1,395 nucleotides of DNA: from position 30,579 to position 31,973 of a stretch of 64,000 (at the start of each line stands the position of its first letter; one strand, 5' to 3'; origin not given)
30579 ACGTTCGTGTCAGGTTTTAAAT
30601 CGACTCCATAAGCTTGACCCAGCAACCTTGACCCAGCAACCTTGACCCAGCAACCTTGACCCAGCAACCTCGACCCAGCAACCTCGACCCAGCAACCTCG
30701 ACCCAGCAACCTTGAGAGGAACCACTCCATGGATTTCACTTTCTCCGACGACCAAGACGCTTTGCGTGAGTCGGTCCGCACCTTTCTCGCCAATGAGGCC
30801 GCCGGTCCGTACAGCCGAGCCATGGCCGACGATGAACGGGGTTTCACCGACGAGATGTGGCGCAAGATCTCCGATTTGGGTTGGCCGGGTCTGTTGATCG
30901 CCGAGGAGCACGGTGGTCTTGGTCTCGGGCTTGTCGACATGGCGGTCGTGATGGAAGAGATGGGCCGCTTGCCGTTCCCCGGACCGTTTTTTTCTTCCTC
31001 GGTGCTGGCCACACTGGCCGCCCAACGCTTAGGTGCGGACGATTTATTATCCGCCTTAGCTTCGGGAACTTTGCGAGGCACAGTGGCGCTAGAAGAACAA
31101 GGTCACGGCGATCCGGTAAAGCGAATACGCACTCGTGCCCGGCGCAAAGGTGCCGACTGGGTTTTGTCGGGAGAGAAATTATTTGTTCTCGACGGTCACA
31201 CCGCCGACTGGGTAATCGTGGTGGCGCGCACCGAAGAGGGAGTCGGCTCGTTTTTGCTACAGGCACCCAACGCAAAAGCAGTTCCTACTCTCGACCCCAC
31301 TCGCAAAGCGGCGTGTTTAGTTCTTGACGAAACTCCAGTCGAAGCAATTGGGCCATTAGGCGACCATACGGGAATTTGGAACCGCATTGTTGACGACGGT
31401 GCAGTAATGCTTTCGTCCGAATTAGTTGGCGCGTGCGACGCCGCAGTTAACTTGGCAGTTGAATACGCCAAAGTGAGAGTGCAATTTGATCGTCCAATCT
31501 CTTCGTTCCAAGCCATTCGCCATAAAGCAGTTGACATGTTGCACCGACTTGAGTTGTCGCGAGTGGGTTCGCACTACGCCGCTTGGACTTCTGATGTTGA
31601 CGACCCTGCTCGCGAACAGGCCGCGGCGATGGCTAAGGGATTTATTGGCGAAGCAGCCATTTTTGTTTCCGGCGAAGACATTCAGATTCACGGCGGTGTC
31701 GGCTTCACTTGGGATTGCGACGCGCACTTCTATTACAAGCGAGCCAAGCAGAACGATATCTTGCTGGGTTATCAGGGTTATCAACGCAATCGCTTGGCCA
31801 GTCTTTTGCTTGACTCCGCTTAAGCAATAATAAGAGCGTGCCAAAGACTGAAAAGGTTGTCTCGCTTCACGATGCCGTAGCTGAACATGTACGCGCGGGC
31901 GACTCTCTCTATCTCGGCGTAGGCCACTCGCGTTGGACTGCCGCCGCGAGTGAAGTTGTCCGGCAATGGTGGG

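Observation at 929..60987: Recurrent pattern: unrelated short tandem arrays parked at or just upstream of start codons (at least eight loci)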

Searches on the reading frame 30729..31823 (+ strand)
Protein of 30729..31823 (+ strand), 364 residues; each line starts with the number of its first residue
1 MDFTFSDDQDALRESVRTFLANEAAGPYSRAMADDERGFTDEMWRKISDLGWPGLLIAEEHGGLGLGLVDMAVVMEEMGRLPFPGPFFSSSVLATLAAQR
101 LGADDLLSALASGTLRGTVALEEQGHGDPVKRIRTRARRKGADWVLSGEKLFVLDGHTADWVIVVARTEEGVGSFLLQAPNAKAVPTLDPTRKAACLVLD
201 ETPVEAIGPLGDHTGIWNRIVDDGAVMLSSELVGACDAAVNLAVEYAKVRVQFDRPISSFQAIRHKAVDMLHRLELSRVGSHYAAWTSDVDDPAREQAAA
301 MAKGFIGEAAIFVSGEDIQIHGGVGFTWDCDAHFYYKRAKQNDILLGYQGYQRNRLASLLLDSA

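Call 12: find_encoding_contigs(protein=window:30729-31823:+, flank=10000, max_places=10)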
Protein window:30729-31823:+ (364 aa): no gene with exactly this product is on record in the collection.

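Call 13: search_protein_families(library=pfam, proteins=[window:30729-31823:+])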
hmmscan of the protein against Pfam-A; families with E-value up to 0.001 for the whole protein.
window:30729-31823:+ (364 aa): 3 families
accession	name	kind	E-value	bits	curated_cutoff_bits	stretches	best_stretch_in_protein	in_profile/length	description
PF00441.29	Acyl-CoA_dh_1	-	2.3e-25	89.9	22.4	1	223-358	13-147/150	Acyl-CoA dehydrogenase, C-terminal domain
PF02771.21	Acyl-CoA_dh_N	-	1.8e-17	64.2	22.9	1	6-103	1-98/113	Acyl-CoA dehydrogenase, N-terminal domain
PF02770.24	Acyl-CoA_dh_M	-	3.6e-09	37.1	33.3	1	120-178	3-67/97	Acyl-CoA dehydrogenase, middle domain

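Call 22: find_homologous_proteins(query=window:30729-31823:+, max_evalue=1e-60)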
Query window:30729-31823:+ (364 aa): 3431 proteins with E <= 1e-60 among 8000 candidates; the best 120 are listed.
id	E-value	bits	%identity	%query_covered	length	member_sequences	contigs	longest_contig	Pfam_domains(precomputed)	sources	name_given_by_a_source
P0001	2.2e-241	818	100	100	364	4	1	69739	PF02770.25,PF00441.30,PF02771.22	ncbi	-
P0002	1.1e-218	744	88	100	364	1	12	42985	PF02770.25,PF00441.30,PF02771.22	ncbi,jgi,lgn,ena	jgi:alkylation response protein AidB-like acyl-CoA dehydrogenase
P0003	1.2e-218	743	88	100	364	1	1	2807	PF02770.25,PF00441.30,PF02771.22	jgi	jgi:alkylation response protein AidB-like acyl-CoA dehydrogenase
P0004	1.6e-218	743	88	100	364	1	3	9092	PF02770.25,PF00441.30,PF02771.22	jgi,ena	jgi:alkylation response protein AidB-like acyl-CoA dehydrogenase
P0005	3.6e-218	742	88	100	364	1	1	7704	PF02770.25,PF00441.30,PF02771.22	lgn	-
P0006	2.3e-217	739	88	100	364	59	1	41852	PF02770.25,PF00441.30,PF02771.22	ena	-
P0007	1.0e-205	701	84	100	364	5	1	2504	PF02770.25,PF00441.30,PF02771.22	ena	-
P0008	6.8e-203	692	83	100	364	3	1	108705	PF02770.25,PF00441.30,PF02771.22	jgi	jgi:alkylation response protein AidB-like acyl-CoA dehydrogenase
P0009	6.8e-203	692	83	100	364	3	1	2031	PF02770.25,PF00441.30,PF02771.22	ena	-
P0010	1.8e-202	690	83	100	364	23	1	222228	PF02770.25,PF00441.30,PF02771.22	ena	-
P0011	2.6e-202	690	83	100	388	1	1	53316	PF02770.25,PF00441.30,PF02771.22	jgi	-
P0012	1.0e-201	688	82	100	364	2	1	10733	PF02770.25,PF00441.30,PF02771.22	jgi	jgi:alkylation response protein AidB-like acyl-CoA dehydrogenase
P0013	4.7e-201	686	82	100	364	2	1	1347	PF02770.25,PF00441.30,PF02771.22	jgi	jgi:alkylation response protein AidB-like acyl-CoA dehydrogenase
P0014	8.7e-201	685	82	100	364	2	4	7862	PF02770.25,PF00441.30,PF02771.22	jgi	jgi:alkylation response protein AidB-like acyl-CoA dehydrogenase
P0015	1.2e-200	684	82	100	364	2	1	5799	PF02770.25,PF00441.30,PF02771.22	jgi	jgi:alkylation response protein AidB-like acyl-CoA dehydrogenase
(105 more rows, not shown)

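Call 23: find_encoding_contigs(protein=P0001, flank=10000, max_places=10)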
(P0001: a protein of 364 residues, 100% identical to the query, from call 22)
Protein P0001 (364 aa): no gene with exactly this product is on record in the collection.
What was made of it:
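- The window's own record could not be retrieved for checking (calls 12, 23).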

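Call 24: find_encoding_contigs(protein=P0002, flank=10000, max_places=10)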
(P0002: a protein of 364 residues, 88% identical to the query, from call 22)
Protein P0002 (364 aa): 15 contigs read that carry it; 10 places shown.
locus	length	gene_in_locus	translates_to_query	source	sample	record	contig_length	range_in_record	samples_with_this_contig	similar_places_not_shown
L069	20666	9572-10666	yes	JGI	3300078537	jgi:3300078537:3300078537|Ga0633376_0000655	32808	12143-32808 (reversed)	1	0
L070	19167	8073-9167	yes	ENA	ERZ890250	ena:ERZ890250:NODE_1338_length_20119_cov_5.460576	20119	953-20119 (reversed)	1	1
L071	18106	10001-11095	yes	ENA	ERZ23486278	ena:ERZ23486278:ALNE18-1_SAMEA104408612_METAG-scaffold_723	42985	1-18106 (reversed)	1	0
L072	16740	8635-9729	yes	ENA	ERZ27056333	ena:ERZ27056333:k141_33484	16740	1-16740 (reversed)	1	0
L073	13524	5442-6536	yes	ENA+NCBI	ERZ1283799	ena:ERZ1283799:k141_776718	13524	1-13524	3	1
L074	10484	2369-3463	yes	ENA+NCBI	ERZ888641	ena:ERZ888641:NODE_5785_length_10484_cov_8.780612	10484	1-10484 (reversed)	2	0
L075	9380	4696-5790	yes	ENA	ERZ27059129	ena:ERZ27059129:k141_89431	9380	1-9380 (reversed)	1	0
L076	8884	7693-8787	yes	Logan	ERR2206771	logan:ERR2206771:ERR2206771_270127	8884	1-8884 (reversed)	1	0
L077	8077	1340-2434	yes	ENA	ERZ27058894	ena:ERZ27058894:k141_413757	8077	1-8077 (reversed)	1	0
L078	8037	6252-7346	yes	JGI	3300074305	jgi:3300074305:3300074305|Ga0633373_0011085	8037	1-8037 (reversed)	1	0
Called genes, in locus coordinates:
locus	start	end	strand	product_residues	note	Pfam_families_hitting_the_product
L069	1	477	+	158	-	?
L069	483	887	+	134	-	PF01451:LMWPc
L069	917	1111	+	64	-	-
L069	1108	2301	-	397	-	PF04909:Amidohydro_2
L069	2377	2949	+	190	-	PF07681:DoxX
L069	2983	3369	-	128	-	PF09851:SHOCT (weak)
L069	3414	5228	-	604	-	PF01012:ETF, PF00766:ETF_alpha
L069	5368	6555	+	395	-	PF00108:Thiolase_N, PF02803:Thiolase_C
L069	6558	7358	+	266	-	PF01263:Aldose_epim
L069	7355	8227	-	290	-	PF00296:Bac_luciferase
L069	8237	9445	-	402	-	PF02771:Acyl-CoA_dh_N, PF02770:Acyl-CoA_dh_M, PF00441:Acyl-CoA_dh_1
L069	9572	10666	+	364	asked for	PF02771:Acyl-CoA_dh_N, PF02770:Acyl-CoA_dh_M, PF00441:Acyl-CoA_dh_1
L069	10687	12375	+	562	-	PF01144:CoA_trans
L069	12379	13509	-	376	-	PF00108:Thiolase_N, PF00109:ketoacyl-synt (weak), PF02803:Thiolase_C (weak), PF22691:Thiolase_C_1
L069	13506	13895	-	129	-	PF12172:zf-ChsH2, PF01796:OB_ChsH2_C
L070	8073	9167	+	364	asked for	PF02771:Acyl-CoA_dh_N, PF02770:Acyl-CoA_dh_M, PF00441:Acyl-CoA_dh_1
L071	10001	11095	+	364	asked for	PF02771:Acyl-CoA_dh_N, PF02770:Acyl-CoA_dh_M, PF00441:Acyl-CoA_dh_1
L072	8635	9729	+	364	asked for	PF02771:Acyl-CoA_dh_N, PF02770:Acyl-CoA_dh_M, PF00441:Acyl-CoA_dh_1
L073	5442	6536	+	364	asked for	PF02771:Acyl-CoA_dh_N, PF02770:Acyl-CoA_dh_M, PF00441:Acyl-CoA_dh_1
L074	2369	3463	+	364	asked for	PF02771:Acyl-CoA_dh_N, PF02770:Acyl-CoA_dh_M, PF00441:Acyl-CoA_dh_1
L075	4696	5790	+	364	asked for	PF02771:Acyl-CoA_dh_N, PF02770:Acyl-CoA_dh_M, PF00441:Acyl-CoA_dh_1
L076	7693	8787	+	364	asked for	PF02771:Acyl-CoA_dh_N, PF02770:Acyl-CoA_dh_M, PF00441:Acyl-CoA_dh_1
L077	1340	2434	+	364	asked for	PF02771:Acyl-CoA_dh_N, PF02770:Acyl-CoA_dh_M, PF00441:Acyl-CoA_dh_1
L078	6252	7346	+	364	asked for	PF02771:Acyl-CoA_dh_N, PF02770:Acyl-CoA_dh_M, PF00441:Acyl-CoA_dh_1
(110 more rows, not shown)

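Call 26: list_cluster_members(proteins=[P0001])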
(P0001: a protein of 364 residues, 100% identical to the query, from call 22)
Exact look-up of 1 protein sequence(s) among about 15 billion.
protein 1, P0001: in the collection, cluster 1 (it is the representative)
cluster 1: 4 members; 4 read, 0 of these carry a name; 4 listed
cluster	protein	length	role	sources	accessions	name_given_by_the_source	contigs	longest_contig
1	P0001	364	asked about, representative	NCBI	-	-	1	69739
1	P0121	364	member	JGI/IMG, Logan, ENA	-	-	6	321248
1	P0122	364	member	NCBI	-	-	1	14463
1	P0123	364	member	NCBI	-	-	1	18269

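Call 28: find_encoding_contigs(protein=P0121, flank=10000, max_places=10)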
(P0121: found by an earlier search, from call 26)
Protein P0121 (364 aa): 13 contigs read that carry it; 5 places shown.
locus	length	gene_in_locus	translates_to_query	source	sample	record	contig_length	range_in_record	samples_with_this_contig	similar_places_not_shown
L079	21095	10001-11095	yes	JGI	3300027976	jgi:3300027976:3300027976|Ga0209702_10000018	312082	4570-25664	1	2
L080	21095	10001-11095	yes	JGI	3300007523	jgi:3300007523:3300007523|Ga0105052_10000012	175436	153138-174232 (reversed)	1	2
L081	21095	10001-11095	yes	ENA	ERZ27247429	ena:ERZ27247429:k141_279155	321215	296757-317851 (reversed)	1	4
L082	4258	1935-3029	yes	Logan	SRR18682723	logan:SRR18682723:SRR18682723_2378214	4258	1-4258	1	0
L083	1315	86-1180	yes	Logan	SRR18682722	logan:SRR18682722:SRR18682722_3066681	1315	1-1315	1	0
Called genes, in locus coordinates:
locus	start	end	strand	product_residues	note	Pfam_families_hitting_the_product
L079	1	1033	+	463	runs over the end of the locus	PF05991:NYN_YacP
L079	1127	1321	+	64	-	-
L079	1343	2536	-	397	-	PF04909:Amidohydro_2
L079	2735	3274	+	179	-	PF07681:DoxX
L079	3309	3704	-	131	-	PF09851:SHOCT (weak)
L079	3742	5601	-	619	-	PF01012:ETF, PF00766:ETF_alpha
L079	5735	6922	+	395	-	PF00108:Thiolase_N, PF02803:Thiolase_C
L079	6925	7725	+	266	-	PF01263:Aldose_epim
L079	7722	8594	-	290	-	PF00296:Bac_luciferase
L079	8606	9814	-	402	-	PF02771:Acyl-CoA_dh_N, PF02770:Acyl-CoA_dh_M, PF00441:Acyl-CoA_dh_1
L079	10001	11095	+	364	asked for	PF02771:Acyl-CoA_dh_N, PF02770:Acyl-CoA_dh_M, PF00441:Acyl-CoA_dh_1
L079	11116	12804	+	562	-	PF01144:CoA_trans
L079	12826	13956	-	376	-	PF00108:Thiolase_N, PF02803:Thiolase_C (weak), PF22691:Thiolase_C_1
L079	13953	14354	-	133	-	PF01796:OB_ChsH2_C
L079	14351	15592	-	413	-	PF02515:CoA_transf_3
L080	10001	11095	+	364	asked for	PF02771:Acyl-CoA_dh_N, PF02770:Acyl-CoA_dh_M, PF00441:Acyl-CoA_dh_1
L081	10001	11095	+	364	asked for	PF02771:Acyl-CoA_dh_N, PF02770:Acyl-CoA_dh_M, PF00441:Acyl-CoA_dh_1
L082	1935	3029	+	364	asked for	PF02771:Acyl-CoA_dh_N, PF02770:Acyl-CoA_dh_M, PF00441:Acyl-CoA_dh_1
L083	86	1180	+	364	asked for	PF02771:Acyl-CoA_dh_N, PF02770:Acyl-CoA_dh_M, PF00441:Acyl-CoA_dh_1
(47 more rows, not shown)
